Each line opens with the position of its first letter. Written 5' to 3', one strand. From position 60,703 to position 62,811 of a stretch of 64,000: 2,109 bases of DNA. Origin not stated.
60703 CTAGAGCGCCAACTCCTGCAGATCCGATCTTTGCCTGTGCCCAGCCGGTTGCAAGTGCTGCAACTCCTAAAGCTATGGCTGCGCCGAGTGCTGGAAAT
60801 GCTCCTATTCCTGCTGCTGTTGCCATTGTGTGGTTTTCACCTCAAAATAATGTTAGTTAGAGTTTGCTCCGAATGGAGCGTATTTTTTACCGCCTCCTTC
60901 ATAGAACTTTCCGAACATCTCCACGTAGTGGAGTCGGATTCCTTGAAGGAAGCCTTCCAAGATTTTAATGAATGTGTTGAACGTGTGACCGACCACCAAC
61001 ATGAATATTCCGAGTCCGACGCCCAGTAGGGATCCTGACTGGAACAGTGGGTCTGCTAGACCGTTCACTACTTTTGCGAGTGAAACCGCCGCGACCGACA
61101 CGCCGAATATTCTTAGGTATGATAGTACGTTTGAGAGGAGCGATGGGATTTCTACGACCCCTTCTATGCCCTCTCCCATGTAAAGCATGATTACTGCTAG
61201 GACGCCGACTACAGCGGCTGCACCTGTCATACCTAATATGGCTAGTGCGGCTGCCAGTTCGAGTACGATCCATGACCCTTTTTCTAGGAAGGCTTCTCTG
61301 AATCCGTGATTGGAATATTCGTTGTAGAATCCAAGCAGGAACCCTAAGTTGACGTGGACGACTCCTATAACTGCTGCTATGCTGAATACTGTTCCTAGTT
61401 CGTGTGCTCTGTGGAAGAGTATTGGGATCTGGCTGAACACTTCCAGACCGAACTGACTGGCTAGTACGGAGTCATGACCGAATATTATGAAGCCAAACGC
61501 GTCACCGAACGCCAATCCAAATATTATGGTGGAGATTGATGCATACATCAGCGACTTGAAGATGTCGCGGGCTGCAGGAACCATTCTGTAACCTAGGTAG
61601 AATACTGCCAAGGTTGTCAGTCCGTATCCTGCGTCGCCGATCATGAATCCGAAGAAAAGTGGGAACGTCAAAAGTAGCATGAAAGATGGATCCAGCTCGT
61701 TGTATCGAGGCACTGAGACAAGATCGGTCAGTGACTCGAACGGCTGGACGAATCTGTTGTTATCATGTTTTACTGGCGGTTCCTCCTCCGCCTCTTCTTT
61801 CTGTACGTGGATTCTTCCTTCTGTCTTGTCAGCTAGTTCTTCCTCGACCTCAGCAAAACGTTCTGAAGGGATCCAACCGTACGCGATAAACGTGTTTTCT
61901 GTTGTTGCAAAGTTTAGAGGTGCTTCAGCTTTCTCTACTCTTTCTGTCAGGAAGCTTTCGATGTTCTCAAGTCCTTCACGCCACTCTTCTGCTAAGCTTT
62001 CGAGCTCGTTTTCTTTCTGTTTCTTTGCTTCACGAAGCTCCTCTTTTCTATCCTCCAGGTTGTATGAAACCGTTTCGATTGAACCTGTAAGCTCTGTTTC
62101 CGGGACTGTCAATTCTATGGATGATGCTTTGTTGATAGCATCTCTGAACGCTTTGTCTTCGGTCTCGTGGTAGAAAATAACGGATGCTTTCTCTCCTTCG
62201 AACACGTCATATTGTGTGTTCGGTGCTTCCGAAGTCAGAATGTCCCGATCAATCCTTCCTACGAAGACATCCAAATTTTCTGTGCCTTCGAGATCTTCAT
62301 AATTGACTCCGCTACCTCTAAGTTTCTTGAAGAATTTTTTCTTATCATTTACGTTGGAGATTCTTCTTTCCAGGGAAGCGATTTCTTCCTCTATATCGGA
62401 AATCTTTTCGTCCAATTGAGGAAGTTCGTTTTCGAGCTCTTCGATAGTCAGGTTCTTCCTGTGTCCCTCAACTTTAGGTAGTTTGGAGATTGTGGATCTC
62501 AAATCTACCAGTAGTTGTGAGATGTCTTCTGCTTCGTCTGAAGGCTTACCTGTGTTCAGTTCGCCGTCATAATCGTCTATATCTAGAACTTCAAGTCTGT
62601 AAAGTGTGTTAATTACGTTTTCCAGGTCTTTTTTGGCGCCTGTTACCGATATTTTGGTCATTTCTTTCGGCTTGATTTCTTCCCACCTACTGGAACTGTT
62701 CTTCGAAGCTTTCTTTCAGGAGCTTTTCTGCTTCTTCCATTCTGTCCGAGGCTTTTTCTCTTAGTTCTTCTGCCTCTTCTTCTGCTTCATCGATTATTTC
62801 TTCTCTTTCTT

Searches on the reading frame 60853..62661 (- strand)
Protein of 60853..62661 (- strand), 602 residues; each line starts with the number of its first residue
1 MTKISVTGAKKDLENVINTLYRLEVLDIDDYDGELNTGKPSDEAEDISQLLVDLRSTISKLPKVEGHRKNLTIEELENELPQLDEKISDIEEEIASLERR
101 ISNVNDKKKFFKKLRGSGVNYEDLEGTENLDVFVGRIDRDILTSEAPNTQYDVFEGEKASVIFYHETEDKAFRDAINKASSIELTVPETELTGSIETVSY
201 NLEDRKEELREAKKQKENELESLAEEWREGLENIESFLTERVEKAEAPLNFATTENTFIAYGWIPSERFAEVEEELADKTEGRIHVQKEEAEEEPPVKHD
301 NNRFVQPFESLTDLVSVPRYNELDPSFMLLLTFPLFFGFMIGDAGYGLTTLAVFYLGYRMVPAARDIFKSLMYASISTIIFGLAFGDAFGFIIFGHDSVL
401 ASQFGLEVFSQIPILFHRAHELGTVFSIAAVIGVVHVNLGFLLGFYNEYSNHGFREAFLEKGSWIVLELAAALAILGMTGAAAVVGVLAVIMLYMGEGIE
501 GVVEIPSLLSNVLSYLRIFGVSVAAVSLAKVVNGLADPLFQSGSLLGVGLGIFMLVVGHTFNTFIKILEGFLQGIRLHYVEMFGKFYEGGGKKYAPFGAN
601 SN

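Call 93: search_protein_families(library=pfam, proteins=[window:60853-62661:-], max_evalue=0.001)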
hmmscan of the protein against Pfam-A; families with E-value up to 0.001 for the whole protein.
window:60853-62661:- (602 aa): 2 families
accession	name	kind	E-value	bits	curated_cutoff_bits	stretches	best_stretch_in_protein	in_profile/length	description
PF01496.24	V_ATPase_I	-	3.9e-35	121.5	30.7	2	184-352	237-408/815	V-type ATPase 116kDa subunit family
PF05008.21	V-SNARE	-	0.00048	21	25.9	1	45-116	10-76/92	Vesicle transport v-SNARE protein N-terminus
